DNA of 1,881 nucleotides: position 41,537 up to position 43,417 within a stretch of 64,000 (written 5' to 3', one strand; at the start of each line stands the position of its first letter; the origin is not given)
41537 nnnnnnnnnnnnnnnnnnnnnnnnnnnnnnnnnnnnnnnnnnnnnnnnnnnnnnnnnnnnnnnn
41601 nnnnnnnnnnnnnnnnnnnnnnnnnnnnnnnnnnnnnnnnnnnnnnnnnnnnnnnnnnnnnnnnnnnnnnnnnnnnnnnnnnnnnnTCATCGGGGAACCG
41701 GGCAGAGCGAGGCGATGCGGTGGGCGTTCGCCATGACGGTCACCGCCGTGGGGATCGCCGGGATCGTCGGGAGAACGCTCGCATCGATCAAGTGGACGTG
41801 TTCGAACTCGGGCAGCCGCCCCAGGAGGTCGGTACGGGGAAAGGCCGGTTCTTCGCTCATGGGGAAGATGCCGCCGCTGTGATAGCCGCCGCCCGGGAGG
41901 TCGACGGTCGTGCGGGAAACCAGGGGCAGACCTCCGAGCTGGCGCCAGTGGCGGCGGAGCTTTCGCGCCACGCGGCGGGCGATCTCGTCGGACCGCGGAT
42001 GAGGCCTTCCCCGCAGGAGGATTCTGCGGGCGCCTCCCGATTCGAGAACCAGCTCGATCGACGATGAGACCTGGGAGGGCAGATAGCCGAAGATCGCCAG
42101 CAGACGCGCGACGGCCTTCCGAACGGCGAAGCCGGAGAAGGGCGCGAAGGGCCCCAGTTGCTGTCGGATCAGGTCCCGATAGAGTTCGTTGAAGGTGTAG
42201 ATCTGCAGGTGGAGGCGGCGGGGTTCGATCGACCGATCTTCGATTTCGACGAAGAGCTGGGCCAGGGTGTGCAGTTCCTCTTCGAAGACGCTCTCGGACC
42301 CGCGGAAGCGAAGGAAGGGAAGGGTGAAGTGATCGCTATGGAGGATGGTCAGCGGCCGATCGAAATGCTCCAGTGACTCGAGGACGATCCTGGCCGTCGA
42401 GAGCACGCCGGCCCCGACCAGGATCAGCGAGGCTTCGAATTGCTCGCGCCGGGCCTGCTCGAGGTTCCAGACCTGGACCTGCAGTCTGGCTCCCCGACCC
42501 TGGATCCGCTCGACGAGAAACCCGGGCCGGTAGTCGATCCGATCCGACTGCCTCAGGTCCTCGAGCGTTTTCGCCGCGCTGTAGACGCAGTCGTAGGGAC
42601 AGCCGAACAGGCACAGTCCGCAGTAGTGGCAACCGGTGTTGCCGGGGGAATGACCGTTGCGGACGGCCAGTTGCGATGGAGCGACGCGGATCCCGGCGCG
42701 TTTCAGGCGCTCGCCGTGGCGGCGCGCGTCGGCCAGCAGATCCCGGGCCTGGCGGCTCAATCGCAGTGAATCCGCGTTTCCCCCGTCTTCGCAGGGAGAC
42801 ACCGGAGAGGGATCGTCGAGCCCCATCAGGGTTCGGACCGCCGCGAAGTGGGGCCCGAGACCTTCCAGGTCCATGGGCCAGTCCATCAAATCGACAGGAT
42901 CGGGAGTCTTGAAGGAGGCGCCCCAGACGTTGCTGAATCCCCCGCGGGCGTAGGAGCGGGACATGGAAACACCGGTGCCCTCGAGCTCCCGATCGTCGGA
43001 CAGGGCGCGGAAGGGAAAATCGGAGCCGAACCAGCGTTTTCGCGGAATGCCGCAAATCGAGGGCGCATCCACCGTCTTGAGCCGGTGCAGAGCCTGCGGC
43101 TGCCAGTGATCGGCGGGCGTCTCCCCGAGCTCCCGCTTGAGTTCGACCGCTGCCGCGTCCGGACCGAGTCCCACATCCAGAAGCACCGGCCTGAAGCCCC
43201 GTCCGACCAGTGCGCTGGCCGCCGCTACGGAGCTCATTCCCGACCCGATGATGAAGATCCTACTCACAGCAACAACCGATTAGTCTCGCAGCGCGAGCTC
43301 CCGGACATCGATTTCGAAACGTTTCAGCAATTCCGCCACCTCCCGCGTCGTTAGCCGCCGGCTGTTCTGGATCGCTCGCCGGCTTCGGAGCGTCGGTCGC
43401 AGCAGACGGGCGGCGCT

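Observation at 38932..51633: Arn-like but radical-SAM-rich glycoconjugate modification cluster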

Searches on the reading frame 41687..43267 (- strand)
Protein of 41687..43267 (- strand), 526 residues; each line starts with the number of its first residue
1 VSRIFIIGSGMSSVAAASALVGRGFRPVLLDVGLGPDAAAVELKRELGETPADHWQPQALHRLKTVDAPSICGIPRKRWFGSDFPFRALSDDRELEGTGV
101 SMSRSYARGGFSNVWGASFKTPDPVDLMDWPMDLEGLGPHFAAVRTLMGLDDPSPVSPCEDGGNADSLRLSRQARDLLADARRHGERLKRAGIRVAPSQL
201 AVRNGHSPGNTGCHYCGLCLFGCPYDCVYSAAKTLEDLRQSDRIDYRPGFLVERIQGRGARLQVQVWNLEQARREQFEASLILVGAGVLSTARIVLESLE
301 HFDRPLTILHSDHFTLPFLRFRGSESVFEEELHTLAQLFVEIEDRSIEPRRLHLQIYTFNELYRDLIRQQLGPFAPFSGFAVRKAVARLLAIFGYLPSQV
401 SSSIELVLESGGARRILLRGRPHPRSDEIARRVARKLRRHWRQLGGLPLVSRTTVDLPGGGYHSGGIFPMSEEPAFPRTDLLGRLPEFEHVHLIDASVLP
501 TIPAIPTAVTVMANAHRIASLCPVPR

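Call 4: search_protein_families(library=pfam, proteins=[window:41687-43267:-], max_evalue=0.01)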
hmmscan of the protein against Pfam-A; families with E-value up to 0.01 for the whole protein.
window:41687-43267:- (526 aa): 2 families
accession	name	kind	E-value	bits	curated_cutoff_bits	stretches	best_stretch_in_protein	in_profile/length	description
PF05199.19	GMC_oxred_C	-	0.00021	22.3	24.6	1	461-515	85-139/139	GMC oxidoreductase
PF00732.25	GMC_oxred_N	-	0.0069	16.7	23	0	196-298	93-200/218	GMC oxidoreductase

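Call 5: search_protein_families(library=ncbifam, proteins=[window:41687-43267:-], max_evalue=0.01)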
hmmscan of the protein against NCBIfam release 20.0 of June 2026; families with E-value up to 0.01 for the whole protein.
window:41687-43267:- (526 aa): 1 family
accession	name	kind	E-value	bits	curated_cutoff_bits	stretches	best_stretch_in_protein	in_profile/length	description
TIGR04542.1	GMC_mycofac_2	equivalog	9.8e-06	24.8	400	0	477-520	380-423/425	mycofactocin system GMC family oxidoreductase MftG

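Call 14: search_solved_structures(query=window:41687-43267:-, max_evalue=1)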
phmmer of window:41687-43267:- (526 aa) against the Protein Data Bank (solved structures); distinct sequences matched with E-value up to 1: 2.
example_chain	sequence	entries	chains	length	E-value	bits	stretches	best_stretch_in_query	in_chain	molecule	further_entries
5has_A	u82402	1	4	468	0.079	14.8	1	169-295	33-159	Sec7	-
8ucq_B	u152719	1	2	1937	0.58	12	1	169-295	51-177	SEC7 domain-containing protein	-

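Call 17: find_homologous_proteins(query=window:41687-43267:-, max_evalue=0.001)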
Query window:41687-43267:- (526 aa): 413 proteins with E <= 0.001 among 8000 candidates; the best 120 are listed.
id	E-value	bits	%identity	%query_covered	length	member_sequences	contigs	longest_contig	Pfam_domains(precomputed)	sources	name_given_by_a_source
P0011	0.0e+0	1179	100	98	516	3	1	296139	-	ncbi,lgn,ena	-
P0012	6.6e-224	763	65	100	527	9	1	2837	-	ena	-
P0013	3.5e-222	757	64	100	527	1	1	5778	-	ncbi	-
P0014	1.1e-192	660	59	100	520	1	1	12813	-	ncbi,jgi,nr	ncbi:MAG: hypothetical protein EHM61_09115 [Acidobacteria bacterium]|nr:MAG: hypothetical protein EH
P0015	4.2e-184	631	55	100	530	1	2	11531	PF05199.20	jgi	jgi:choline dehydrogenase-like flavoprotein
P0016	1.4e-182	626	55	100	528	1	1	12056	PF05199.20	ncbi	-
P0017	1.9e-179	616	53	100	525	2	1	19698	PF05199.20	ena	-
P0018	8.1e-177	607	53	100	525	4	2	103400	PF05199.20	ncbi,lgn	-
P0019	2.0e-146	507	48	99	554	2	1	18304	PF05199.20,PF00732.26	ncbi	-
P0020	5.0e-140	486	46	99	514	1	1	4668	-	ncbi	-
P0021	1.9e-139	484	46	99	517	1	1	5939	-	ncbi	-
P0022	2.2e-137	477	46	98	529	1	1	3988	-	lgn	-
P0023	1.5e-136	474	46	99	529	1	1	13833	PF05199.20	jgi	jgi:choline dehydrogenase-like flavoprotein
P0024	1.7e-136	474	46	99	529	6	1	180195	PF00732.26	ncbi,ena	-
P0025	4.4e-136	473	48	99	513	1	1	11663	-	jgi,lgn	jgi:choline dehydrogenase-like flavoprotein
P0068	1.3e-122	428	44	99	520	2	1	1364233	-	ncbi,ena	-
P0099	8.0e-107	376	39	98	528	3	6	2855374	PF05199.20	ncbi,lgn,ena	-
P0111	8.0e-104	366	38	99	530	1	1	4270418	PF05199.20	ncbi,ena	-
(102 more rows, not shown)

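Call 18: find_encoding_contigs(protein=P0111, flank=10000, max_places=2)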
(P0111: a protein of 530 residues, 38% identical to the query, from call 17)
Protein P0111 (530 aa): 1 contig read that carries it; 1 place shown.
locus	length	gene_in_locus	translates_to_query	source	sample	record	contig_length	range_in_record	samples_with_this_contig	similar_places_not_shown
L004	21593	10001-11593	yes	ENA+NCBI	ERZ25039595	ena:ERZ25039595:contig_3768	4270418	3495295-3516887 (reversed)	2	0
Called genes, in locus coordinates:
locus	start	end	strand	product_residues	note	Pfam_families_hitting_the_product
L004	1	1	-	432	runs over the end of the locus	PF00078:RVT_1, PF08388:GIIM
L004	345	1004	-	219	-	PF07592:DDE_Tnp_ISAZ013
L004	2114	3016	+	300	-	-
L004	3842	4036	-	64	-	-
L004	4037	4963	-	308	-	PF01979:Amidohydro_1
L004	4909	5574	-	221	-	-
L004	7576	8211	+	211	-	-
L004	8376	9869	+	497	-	PF01075:Glyco_transf_9, PF05050:Methyltransf_21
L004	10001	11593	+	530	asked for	PF05199:GMC_oxred_C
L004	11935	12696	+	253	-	PF01209:Ubie_methyltran (weak), PF13489:Methyltransf_23, PF08241:Methyltransf_11, PF08242:Methyltransf_12, PF13649:Methyltransf_25, PF13847:Methyltransf_31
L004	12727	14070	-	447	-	-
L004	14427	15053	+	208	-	-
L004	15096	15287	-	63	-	-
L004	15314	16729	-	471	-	PF14284:PcfJ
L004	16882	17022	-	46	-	-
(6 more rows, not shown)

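Call 19: find_encoding_contigs(protein=P0099, flank=10000, max_places=2)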
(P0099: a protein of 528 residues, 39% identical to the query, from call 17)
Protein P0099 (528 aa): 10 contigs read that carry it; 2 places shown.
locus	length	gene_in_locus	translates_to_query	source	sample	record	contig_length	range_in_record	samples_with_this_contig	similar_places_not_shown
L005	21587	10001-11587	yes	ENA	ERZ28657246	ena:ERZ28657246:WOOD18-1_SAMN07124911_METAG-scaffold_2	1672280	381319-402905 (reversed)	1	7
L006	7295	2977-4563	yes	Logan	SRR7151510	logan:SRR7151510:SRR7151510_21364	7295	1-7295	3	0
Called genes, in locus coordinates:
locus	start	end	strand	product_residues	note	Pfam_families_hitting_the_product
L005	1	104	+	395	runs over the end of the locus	PF00155:Aminotran_1_2 (weak), PF01041:DegT_DnrJ_EryC1, PF01212:Beta_elim_lyase (weak), PF00266:Aminotran_5 (weak), PF01053:Cys_Met_Meta_PP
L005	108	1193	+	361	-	PF02350:Epimerase_2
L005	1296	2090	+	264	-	PF13489:Methyltransf_23, PF01209:Ubie_methyltran, PF13847:Methyltransf_31, PF08241:Methyltransf_11, PF08242:Methyltransf_12, PF13649:Methyltransf_25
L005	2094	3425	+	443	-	-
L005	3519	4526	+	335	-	PF01757:Acyl_transf_3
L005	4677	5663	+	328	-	PF01073:3Beta_HSD, PF01370:Epimerase, PF02719:Polysacc_synt_2, PF04321:RmlD_sub_bind, PF05368:NmrA, PF07993:NAD_binding_4, PF16363:GDP_Man_Dehyd, PF13460:NAD_binding_10, +1 more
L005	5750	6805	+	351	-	PF13489:Methyltransf_23, PF13847:Methyltransf_31, PF08241:Methyltransf_11, PF08242:Methyltransf_12, PF13649:Methyltransf_25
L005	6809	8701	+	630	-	PF13522:GATase_6, PF13537:GATase_7, PF00733:Asn_synthase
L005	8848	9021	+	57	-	-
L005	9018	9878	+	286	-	PF00535:Glycos_transf_2, PF13641:Glyco_tranf_2_3 (weak)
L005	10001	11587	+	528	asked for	PF05199:GMC_oxred_C (weak)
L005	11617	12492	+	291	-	PF01073:3Beta_HSD (faint), PF01370:Epimerase, PF04321:RmlD_sub_bind (weak)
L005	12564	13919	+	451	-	PF13231:PMT_2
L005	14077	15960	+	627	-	PF13522:GATase_6, PF12481:DUF3700 (weak), PF13537:GATase_7, PF00733:Asn_synthase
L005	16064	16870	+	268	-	PF13489:Methyltransf_23 (weak), PF08241:Methyltransf_11, PF13649:Methyltransf_25 (faint)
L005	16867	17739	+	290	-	PF01073:3Beta_HSD, PF01370:Epimerase, PF02719:Polysacc_synt_2 (weak), PF04321:RmlD_sub_bind, PF13460:NAD_binding_10, PF16363:GDP_Man_Dehyd, PF07993:NAD_binding_4 (weak)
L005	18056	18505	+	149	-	-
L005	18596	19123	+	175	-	PF13302:Acetyltransf_3, PF13420:Acetyltransf_4, PF00583:Acetyltransf_1, PF13523:Acetyltransf_8 (weak)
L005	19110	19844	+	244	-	PF08889:WbqC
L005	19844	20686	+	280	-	PF01061:ABC2_membrane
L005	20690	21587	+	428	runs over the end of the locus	PF13304:AAA_21 (faint), PF00005:ABC_tran, PF14524:Wzt_C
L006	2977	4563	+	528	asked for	PF05199:GMC_oxred_C (weak)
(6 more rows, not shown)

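Call 20: find_encoding_contigs(protein=P0068, flank=10000, max_places=2)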
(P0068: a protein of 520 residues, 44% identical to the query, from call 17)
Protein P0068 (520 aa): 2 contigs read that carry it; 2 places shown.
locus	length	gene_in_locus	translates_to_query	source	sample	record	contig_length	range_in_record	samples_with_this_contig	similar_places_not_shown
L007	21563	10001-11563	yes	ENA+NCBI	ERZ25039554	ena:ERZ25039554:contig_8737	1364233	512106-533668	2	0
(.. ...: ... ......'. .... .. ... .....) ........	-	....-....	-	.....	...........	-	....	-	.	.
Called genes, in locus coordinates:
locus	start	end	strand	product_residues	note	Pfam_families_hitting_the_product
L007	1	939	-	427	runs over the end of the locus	PF11638:DnaA_N, PF13481:AAA_25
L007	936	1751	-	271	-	PF13401:AAA_22, PF09848:SLFN-g3_helicase (weak)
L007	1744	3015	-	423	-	PF13683:rve_3 (faint)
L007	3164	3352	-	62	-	-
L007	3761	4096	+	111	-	PF01580:FtsK_SpoIIIE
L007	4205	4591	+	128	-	PF24696:UGSC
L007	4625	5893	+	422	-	-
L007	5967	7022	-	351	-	-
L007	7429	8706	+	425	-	PF13356:Arm-DNA-bind_3, PF14659:Phage_int_SAM_3 (weak), PF22022:Phage_int_M, PF00589:Phage_integrase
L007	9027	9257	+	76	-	PF15970:HicB-like_2 (weak), PF15919:HicB_lk_antitox (weak)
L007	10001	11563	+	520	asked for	-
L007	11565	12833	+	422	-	PF01041:DegT_DnrJ_EryC1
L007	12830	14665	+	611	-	PF13231:PMT_2 (weak)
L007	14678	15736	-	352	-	PF04055:Radical_SAM, PF13186:SPASM (weak)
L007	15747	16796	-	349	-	PF04055:Radical_SAM, PF13186:SPASM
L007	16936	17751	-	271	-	PF13489:Methyltransf_23, PF01209:Ubie_methyltran (weak), PF08241:Methyltransf_11, PF13649:Methyltransf_25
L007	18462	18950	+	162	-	PF24251:DUF7453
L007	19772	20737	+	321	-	-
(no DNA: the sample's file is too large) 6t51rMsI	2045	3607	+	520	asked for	-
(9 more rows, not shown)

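Call 25: find_related_loci(query=A1, collection=genome_contigs, flank=10000)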
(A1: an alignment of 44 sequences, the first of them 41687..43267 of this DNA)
Query A1 (526 aa) in genome_contigs; peptide patterns used: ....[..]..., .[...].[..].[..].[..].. (x = any residue, [..] = any of these).
599 stretches matched a pattern (row limit reached: there are more); 445 encode a relative of the query (tblastn E <= 1e-3); the best 80 are kept; 80 distinct loci.
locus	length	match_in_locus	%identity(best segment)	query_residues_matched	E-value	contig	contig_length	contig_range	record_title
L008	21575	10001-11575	46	4-525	2e-130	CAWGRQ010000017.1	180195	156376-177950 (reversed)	MAG: Terriglobia bacterium isolate MFD05942.bin.2.344 genome assembly, contig: contig_19785, whole genome shotgun sequen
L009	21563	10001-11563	48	2-524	4e-130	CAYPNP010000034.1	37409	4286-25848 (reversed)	MAG TPA_asm: uncultured Acidobacteriota bacterium isolate binchicken_co190_13 genome assembly, contig: NODE_2224_length_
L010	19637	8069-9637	47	4-522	4e-128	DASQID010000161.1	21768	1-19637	MAG TPA_asm: Acidobacteriota bacterium isolate SMAG_U11850 k141_625082, whole genome shotgun sequence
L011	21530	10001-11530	45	2-524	1e-127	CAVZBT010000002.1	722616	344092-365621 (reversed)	MAG: uncultured Acidobacteriota bacterium isolate MFD00905.bin.2.153 genome assembly, contig: contig_17836, whole genome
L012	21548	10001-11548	44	4-522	4e-122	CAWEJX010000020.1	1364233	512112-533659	MAG: uncultured Acidobacteriota bacterium isolate MFD05942.bin.2.136 genome assembly, contig: contig_8737, whole genome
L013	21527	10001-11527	45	4-525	8e-120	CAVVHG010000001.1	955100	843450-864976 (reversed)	MAG: uncultured Acidobacteriota bacterium isolate MFD02979.bin.1.139 genome assembly, contig: contig_14737, whole genome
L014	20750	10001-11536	39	1-525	5e-118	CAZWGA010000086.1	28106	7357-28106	MAG TPA_asm: uncultured Solibacteraceae bacterium isolate SRP273308_co1_25 genome assembly, contig: NODE_1642_length_281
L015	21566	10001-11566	39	4-520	9e-118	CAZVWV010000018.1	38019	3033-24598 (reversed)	MAG TPA_asm: uncultured Bdellovibrionales bacterium isolate SRP286056_co1_714 genome assembly, contig: NODE_1124_length_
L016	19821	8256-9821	41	6-522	1e-112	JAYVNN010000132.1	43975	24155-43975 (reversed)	MAG: Chthoniobacter sp. isolate GL65_DN_metabat_42_sub GL65_DN_metabat_42_sub_131, whole genome shotgun sequence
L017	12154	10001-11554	41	6-518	3e-107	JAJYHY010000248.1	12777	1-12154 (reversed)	MAG: bacterium isolate DBS2-1.bin101 NODE_9159_length_12777_cov_1.455336, whole genome shotgun sequence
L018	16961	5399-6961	40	4-520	4e-107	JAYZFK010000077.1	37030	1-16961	MAG: Myxococcota bacterium isolate XB_MAG164 DB_MAG164_0077, whole genome shotgun sequence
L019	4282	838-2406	40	4-520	6e-108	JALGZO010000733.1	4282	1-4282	MAG: bacterium isolate M3-22_Bin_282 M3-22_Bin_282_scaffold_87917, whole genome shotgun sequence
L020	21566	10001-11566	36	5-520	6e-107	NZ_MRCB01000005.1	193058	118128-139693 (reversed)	Hydrococcus rivularis NIES-593 NIES-593_Scaffold_5, whole genome shotgun sequence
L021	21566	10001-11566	39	4-520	6e-106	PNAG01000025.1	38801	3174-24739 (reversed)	MAG: Candidatus Dormiibacterota bacterium isolate palsa_840 73.20110800_P1D.25_contig_10917, whole genome shotgun sequen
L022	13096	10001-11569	39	5-526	9e-105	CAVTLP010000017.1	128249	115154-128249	MAG: uncultured Acidobacteriota bacterium isolate MFD06714.bin.2.41 genome assembly, contig: contig_46038, whole genome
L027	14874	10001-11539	38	5-518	3e-103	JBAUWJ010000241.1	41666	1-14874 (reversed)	MAG: Arenicellales bacterium isolate MFD09702_ilm_asm_bin17 k127_45618, whole genome shotgun sequence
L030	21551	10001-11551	37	5-520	2e-102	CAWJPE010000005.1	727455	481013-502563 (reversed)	MAG: uncultured Acidobacteriota bacterium isolate MFD04463.bin.1.45 genome assembly, contig: contig_40183, whole genome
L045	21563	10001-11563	38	4-520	4e-99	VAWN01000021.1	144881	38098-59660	MAG: Actinobacteria bacterium isolate AC_7 14_1009_16_30cm_scaffold_69, whole genome shotgun sequence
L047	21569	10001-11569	38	4-525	5e-99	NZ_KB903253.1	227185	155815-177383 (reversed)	Catelliglobosispora koreensis DSM 44566 A3E1DRAFT_scaffold_12.13, whole genome shotgun sequence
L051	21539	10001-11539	39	5-520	2e-98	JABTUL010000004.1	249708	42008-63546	MAG: Spirochaetales bacterium isolate H5_SPI1 seq004, whole genome shotgun sequence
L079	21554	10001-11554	37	5-519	1e-92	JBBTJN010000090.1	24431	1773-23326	MAG: Elusimicrobiota bacterium isolate H52-bin097_1 H52_bin097_1_000000000090, whole genome shotgun sequence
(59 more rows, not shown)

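Call 30: search_protein_families(library=pfam, proteins=[L047:12417-13643:+, L030:12467-13699:-, L045:12448-13713:-, L027:12451-13641:-, L047:11551-12417:+, L020:7602-9188:+, L020:5041-6228:+, L051:14810-15712:+, L079:9067-9945:-, L005:9018-9878:+], max_evalue=0.001)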
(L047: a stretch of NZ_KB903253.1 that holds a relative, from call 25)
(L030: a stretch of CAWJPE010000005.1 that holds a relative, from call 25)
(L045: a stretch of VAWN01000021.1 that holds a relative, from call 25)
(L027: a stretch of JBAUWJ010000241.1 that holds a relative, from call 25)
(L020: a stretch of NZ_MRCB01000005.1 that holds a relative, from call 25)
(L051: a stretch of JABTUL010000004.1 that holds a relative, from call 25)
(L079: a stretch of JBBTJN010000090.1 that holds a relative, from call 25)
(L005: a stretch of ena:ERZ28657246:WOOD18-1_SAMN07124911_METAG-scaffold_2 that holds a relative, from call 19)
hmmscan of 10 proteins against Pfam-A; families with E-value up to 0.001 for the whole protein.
L047:12417-13643:+ (409 aa): 1 family
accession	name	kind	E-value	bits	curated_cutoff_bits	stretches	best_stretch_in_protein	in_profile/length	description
PF00535.33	Glycos_transf_2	-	2.8e-24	86.4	23.3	1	10-170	1-164/168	Glycosyl transferase family 2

L030:12467-13699:- (411 aa): 1 family
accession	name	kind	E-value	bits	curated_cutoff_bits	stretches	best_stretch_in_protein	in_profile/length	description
PF00535.33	Glycos_transf_2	-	2.2e-26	93.2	23.3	1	28-188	2-166/168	Glycosyl transferase family 2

L045:12448-13713:- (422 aa): 1 family
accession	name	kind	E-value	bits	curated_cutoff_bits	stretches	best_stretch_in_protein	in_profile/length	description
PF00535.33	Glycos_transf_2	-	1.6e-24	87.1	23.3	1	17-175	1-162/168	Glycosyl transferase family 2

L027:12451-13641:- (397 aa): 1 family
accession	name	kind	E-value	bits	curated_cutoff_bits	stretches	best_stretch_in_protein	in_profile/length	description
PF00535.33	Glycos_transf_2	-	7.2e-23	81.8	23.3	1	9-173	1-166/168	Glycosyl transferase family 2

L047:11551-12417:+ (289 aa): 5 families
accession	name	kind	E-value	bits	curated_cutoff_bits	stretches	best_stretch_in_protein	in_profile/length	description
PF01370.27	Epimerase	-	2.4e-19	70.1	20.9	1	3-189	1-229/240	NAD dependent epimerase/dehydratase family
PF04321.23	RmlD_sub_bind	-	1.2e-12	48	27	1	1-187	1-199/287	RmlD substrate binding domain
PF01073.25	3Beta_HSD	-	4e-08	33.1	22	1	52-105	65-119/280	3-beta hydroxysteroid dehydrogenase/isomerase family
PF07993.18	NAD_binding_4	-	7.8e-06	25.7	20.1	0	54-111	87-144/258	Male sterility protein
PF02719.21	Polysacc_synt_2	-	2e-05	24.4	20.2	1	74-126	100-151/293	Polysaccharide biosynthesis protein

L020:7602-9188:+ (529 aa): 2 families
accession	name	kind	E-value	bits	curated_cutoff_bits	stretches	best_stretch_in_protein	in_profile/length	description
PF01041.23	DegT_DnrJ_EryC1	-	3e-59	201.5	19.8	2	147-319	24-197/360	DegT/DnrJ/EryC1/StrS aminotransferase family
PF01212.27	Beta_elim_lyase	-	3.5e-05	23.7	27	1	147-311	32-214/288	Beta-eliminating lyase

L020:5041-6228:+ (396 aa): 1 family
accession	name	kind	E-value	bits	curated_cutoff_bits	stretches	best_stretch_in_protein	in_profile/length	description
PF00535.33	Glycos_transf_2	-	2.1e-26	93.3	23.3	1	21-180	1-164/168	Glycosyl transferase family 2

L051:14810-15712:+ (301 aa): 2 families
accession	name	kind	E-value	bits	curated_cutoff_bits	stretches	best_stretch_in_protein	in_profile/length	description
PF00535.33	Glycos_transf_2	-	1.8e-26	93.5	23.3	1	8-160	1-155/168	Glycosyl transferase family 2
PF13641.12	Glyco_tranf_2_3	-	2e-08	35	27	1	6-128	2-131/230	Glycosyltransferase like family 2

L079:9067-9945:- (293 aa): 2 families
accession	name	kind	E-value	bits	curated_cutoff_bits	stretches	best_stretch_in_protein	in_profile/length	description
PF00535.33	Glycos_transf_2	-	6.3e-26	91.7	23.3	1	7-160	1-162/168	Glycosyl transferase family 2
PF13641.12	Glyco_tranf_2_3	-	1.6e-07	32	27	1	6-92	3-96/230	Glycosyltransferase like family 2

L005:9018-9878:+ (286 aa): 3 families
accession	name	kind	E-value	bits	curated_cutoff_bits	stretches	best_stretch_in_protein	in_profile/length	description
PF00535.33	Glycos_transf_2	-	6.5e-30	104.7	23.3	1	6-164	1-167/168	Glycosyl transferase family 2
PF13641.12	Glyco_tranf_2_3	-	5.5e-07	30.3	27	1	4-102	2-107/230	Glycosyltransferase like family 2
PF10111.15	Glyco_tranf_2_2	-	0.00021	21.3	27.3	1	6-94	1-94/276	Glycosyltransferase like family 2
